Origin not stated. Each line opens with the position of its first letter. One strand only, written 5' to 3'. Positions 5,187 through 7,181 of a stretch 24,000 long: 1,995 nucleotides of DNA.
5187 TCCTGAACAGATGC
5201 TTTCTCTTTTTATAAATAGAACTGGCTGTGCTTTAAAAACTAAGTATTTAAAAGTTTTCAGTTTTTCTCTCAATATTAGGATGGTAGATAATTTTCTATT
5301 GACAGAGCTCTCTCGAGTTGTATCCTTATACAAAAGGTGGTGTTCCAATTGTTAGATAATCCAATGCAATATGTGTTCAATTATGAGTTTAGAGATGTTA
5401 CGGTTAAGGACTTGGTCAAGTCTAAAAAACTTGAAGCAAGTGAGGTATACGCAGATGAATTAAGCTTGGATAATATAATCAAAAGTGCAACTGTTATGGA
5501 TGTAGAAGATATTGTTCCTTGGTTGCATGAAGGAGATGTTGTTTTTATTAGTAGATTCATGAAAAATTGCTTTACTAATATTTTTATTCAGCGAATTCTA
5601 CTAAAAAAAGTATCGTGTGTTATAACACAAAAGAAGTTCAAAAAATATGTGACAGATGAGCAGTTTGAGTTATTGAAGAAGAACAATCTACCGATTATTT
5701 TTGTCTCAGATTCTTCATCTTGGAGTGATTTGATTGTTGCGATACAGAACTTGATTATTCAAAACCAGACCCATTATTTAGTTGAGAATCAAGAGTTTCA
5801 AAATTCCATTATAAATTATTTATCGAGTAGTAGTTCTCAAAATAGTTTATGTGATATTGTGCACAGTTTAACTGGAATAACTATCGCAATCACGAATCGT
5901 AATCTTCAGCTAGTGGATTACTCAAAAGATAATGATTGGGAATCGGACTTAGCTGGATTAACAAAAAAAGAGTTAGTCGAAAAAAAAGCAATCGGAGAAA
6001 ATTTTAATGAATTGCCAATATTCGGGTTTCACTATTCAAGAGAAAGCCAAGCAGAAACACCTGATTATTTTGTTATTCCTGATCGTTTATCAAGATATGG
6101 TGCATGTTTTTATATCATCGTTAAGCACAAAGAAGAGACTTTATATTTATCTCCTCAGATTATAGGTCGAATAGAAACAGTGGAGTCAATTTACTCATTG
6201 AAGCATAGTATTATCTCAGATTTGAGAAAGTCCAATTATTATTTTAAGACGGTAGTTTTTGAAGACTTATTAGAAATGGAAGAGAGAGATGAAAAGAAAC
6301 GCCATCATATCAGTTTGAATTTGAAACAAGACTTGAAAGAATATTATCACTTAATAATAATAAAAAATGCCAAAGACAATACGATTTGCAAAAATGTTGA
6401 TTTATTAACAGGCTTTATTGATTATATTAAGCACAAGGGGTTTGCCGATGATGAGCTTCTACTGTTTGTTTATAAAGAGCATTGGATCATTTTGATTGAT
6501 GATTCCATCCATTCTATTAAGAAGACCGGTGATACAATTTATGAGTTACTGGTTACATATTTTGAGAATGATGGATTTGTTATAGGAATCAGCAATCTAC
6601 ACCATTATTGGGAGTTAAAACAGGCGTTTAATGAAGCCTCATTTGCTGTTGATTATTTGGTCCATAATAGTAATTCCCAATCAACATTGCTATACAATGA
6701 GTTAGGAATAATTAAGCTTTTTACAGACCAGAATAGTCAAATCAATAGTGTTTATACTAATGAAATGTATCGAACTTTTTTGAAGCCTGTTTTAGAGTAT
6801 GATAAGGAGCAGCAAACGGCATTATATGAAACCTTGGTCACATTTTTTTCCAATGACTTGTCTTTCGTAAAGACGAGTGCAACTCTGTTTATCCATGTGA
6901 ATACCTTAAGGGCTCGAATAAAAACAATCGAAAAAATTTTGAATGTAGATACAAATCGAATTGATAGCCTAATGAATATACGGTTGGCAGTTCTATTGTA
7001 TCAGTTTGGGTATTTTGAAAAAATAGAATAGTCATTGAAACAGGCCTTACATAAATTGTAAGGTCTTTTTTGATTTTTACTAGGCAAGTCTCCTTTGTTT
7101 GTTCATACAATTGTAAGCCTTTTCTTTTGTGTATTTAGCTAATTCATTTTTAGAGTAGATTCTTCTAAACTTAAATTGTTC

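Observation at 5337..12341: Hybrid deiminase / carbamoyltransferase / carbamate-kinase operon matching neither the arginine nor the agmatine deiminase pathway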

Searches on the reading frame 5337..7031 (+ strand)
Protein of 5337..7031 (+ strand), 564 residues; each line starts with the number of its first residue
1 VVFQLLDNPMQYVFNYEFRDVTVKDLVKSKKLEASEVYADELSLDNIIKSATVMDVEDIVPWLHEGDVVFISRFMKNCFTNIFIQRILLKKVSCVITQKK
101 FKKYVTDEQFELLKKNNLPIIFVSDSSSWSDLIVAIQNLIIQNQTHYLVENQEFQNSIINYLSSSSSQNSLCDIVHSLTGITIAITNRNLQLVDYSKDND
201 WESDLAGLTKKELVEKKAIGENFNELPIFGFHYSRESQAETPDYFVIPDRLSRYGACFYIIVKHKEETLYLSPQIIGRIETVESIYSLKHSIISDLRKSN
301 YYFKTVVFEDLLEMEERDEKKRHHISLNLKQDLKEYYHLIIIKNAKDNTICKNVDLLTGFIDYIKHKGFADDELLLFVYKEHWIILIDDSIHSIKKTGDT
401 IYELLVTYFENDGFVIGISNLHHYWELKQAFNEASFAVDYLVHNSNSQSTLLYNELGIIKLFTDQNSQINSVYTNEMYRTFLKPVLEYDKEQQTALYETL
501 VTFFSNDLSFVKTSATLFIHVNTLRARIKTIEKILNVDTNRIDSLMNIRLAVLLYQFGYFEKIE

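Call 3: search_protein_families(library=pfam, proteins=[window:5337-7031:+])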
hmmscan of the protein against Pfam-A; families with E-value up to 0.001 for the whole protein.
window:5337-7031:+ (564 aa): 2 families
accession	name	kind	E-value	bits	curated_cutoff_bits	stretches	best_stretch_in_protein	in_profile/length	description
PF13556.12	HTH_30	-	6.6e-15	55.1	27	1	496-553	1-58/59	PucR C-terminal helix-turn-helix domain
PF07905.16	PucR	-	6.1e-11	43.1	33.5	1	25-140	1-118/118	Purine catabolism regulatory protein-like family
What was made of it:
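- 5337..7031 (+): PucR-family transcriptional regulator (564 aa), the probable activator of the operon. It matches PF07905 PucR (E 6e-11) and PF13556 HTH_30 (E 7e-15) (call 3).
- Checked: PucR regulator, 5337-7031 (PF07905 + PF13556, call 3).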

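Call 4: search_protein_families(library=ncbifam, proteins=[window:5337-7031:+])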
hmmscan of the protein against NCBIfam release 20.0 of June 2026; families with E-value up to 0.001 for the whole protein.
window:5337-7031:+ (564 aa): 4 families
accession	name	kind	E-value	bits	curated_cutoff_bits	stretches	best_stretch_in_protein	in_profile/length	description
NF058503.1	SprTransRegAdeR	equivalog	3.2e-09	36.3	700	1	361-554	202-398/403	sporulation transcriptional activator AdeR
NF045769.1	TransActPmfR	equivalog_domain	1.2e-05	24.1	800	1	488-551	396-458/470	transcciptional activator PmfR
NF008550.0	PRK11477.1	equivalog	2.2e-05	23.5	612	1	491-552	318-379/385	CdaR family transcriptional regulator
NF050824.1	TransRegRv1453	equivalog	0.0004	19.3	600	1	480-537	326-383/404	Rv1453 family transcriptional regulator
